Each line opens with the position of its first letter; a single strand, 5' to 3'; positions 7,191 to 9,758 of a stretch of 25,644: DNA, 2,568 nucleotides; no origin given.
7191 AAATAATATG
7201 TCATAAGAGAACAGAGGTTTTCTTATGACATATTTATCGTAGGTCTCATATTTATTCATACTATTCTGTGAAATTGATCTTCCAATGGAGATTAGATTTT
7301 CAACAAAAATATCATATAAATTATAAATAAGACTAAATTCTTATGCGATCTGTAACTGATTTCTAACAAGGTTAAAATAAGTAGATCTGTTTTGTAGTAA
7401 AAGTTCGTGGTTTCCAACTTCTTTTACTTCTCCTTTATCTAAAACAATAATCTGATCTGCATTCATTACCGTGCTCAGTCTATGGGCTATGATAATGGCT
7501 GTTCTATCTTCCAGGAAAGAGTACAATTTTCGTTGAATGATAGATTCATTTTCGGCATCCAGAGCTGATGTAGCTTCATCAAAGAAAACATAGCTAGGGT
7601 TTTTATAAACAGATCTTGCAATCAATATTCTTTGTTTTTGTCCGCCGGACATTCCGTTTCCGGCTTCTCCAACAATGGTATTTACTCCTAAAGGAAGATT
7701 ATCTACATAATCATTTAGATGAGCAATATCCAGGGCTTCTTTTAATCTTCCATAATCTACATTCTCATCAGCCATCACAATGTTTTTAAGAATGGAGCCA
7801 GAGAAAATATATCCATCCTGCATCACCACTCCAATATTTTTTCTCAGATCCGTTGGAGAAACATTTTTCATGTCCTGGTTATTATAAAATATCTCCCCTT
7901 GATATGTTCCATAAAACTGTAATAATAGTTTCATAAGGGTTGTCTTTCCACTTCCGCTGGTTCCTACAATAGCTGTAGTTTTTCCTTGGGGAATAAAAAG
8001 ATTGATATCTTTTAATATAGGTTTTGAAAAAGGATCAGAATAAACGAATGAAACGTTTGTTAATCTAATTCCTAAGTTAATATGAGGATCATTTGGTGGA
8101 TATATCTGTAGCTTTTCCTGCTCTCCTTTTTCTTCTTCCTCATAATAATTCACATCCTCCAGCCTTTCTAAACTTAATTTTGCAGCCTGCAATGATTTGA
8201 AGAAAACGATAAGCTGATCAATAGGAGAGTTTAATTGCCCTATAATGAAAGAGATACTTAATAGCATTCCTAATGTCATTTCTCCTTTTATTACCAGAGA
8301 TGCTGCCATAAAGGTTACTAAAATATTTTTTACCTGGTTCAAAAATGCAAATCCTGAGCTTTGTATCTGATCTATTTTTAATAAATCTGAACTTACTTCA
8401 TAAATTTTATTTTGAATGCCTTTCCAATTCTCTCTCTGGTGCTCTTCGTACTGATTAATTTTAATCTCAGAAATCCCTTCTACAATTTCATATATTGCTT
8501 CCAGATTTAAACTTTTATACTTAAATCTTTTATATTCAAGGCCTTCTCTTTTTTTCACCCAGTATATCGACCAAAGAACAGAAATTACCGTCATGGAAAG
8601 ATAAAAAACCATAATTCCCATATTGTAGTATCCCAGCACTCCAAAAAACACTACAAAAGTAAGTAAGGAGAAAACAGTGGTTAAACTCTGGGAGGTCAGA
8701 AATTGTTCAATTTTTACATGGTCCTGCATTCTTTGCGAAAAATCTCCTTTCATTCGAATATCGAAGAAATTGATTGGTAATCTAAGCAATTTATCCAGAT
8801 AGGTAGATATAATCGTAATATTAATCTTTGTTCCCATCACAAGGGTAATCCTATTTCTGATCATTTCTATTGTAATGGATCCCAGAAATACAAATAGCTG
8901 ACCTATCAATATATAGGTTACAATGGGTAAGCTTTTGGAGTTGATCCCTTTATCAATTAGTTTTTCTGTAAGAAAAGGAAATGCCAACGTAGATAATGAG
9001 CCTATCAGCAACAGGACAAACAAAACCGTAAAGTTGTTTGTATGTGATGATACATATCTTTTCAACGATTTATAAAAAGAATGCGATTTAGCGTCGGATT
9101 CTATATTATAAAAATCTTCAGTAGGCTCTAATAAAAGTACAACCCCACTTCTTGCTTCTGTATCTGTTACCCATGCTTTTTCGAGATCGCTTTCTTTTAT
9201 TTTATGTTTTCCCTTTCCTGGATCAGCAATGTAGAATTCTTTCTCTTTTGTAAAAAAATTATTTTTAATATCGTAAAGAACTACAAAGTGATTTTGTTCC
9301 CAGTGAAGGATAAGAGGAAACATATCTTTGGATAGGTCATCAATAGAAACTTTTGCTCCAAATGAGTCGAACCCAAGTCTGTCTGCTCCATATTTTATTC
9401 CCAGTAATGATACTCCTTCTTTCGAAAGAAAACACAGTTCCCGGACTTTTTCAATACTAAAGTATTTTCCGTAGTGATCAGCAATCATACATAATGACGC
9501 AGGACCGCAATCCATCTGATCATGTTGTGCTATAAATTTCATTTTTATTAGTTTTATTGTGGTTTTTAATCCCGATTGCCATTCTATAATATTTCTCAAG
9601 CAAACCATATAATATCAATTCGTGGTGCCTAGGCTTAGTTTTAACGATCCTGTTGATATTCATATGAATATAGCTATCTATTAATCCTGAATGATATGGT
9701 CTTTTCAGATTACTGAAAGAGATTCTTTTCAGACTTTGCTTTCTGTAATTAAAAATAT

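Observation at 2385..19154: Candidate peptide-pheromone quorum-sensing circuit: Cys-free GG-leader peptide with C39-ABC exporter and a LytS-type HK/LytTR RR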

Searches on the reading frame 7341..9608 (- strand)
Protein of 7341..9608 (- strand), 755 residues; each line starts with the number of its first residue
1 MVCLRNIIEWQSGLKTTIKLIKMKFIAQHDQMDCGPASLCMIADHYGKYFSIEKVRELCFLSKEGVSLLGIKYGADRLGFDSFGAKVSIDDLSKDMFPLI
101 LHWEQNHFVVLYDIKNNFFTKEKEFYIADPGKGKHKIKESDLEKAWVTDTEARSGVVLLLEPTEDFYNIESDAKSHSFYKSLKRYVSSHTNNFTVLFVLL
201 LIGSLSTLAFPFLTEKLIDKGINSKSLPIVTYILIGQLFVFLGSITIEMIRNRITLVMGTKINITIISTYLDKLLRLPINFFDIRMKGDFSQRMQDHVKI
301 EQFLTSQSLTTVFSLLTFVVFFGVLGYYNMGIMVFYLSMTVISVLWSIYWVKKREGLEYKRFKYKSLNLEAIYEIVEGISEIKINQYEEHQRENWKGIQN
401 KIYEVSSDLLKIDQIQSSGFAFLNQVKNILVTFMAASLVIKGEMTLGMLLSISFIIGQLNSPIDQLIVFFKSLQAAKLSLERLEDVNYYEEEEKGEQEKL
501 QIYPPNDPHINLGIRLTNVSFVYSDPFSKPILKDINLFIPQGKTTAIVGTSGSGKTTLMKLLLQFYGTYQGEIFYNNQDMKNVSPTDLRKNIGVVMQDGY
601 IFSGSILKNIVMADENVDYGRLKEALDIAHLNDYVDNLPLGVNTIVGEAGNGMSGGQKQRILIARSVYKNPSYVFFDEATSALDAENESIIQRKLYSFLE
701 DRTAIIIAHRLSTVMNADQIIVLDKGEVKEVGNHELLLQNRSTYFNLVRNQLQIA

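Call 5: search_protein_families(library=pfam, proteins=[window:7341-9608:-], max_evalue=0.01)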
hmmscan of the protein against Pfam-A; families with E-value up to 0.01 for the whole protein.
window:7341-9608:- (755 aa): 10 families
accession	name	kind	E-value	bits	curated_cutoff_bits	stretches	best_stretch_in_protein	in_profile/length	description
PF00664.28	ABC_membrane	-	6.2e-34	118.4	28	1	195-462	3-273/274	ABC transporter transmembrane region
PF03412.21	Peptidase_C39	-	1.2e-30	106.4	22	1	23-146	2-121/133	Peptidase C39 family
PF00005.33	ABC_tran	-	4e-28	99.2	25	1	532-681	1-137/137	ABC transporter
PF02463.25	SMC_N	-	3.8e-08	33.5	40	1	608-723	135-211/220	RecF/RecN/SMC N terminal domain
PF12128.14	DUF3584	-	0.00016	19.8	31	1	540-575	16-50/1191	Protein of unknown function (DUF3584)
PF13401.12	AAA_22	-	0.00066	20.4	27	1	545-593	8-55/130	AAA domain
PF13173.12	AAA_14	-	0.0019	18.6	27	0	543-585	3-44/129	AAA domain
PF13238.12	AAA_18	-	0.0033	18.3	29.4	0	547-586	3-44/128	AAA domain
PF09818.15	ABC_ATPase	-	0.0033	16.9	23.2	0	629-683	135-188/283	P-loop domain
PF13555.12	AAA_29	-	0.0047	17.1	27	0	540-559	21-39/61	P-loop containing region of AAA domain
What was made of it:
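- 7341..9608 (-): C39-peptidase ABC exporter (PCAT). The likely true start is the ATG at 9542 (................). PF03412 + PF00664 + PF00005 (call 5).
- Checked: Exporter (7341-9608): Peptidase_C39 + ABC_membrane + ABC_tran (call 5).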

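Call 6: search_protein_families(library=ncbifam, proteins=[window:7341-9608:-], max_evalue=1)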
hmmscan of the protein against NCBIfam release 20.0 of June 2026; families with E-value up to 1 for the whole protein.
window:7341-9608:- (755 aa): 197 families (the best 25 are shown)
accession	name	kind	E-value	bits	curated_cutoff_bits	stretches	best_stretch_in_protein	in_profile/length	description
TIGR03796.1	NHLM_micro_ABC1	equivalog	1.2e-140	470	853.3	1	25-749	4-710/710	NHLP family bacteriocin export ABC transporter peptidase/permease/ATPase subunit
TIGR01846.1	type_I_sec_HlyB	subfamily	2.3e-119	399.7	725.55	1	39-751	5-692/694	type I secretion system permease/ATPase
TIGR01193.1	bacteriocin_ABC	subfamily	1.7e-112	377.3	523.85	1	28-749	1-707/708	peptide cleavage/export ABC transporter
TIGR03375.1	type_I_sec_LssB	subfamily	4.3e-105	352.5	693.1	1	38-740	6-691/696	type I secretion system permease/ATPase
TIGR03797.1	NHLM_micro_ABC2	equivalog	6.4e-105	352.1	709.4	1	174-752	119-686/686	NHLP bacteriocin export ABC transporter permease/ATPase subunit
TIGR02204.1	MsbA_rel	hypoth_equivalog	9.3e-90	301.9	780.4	1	180-752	7-576/576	ABC transporter, permease/ATP-binding protein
TIGR02203.1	MsbA_lipidA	equivalog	1.8e-88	297.5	602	1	179-751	2-569/572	lipid A export permease/ATP-binding protein MsbA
NF045513.1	HepA_fam_ABC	equivalog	2e-77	261.1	725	1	228-749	100-607/610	heterocyst formation ABC transporter subunit HepA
TIGR00958.1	3a01208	subfamily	3.7e-75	253.6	874.6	1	170-748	140-711/711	antigen peptide transporter 2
NF045998.1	cleave_ABC_plasm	equivalog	1.3e-74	251.7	500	1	28-719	2-669/673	Mbov_0121 family peptidase domain-containing ABC transporter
NF052233.1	CphA_assoc_ABC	equivalog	1.5e-74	251.7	880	1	180-753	173-745/766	cyanophycin metabolism-associated ABC transporter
TIGR01842.1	type_I_sec_PrtD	subfamily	3.9e-73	246.8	510.15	1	194-739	9-542/544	type I secretion system permease/ATPase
NF008381.0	PRK11176.1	equivalog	8.3e-72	242.4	867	1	170-752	4-580/582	lipid A ABC transporter ATP-binding protein/permease MsbA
NF010178.0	PRK13657.1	equivalog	3.3e-70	237.2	733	1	182-751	10-570/588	glucan ABC transporter ATP-binding protein/ permease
NF008056.1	PRK10790.1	equivalog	6.6e-65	219.7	746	1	178-752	7-576/584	SmdB family multidrug efflux ABC transporter permease/ATP-binding protein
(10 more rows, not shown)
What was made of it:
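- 7341..9608 (-): TIGR03796 and TIGR01193 give E values of 1e-140 and 1e-112 but score below their curated cut-offs (call 6).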
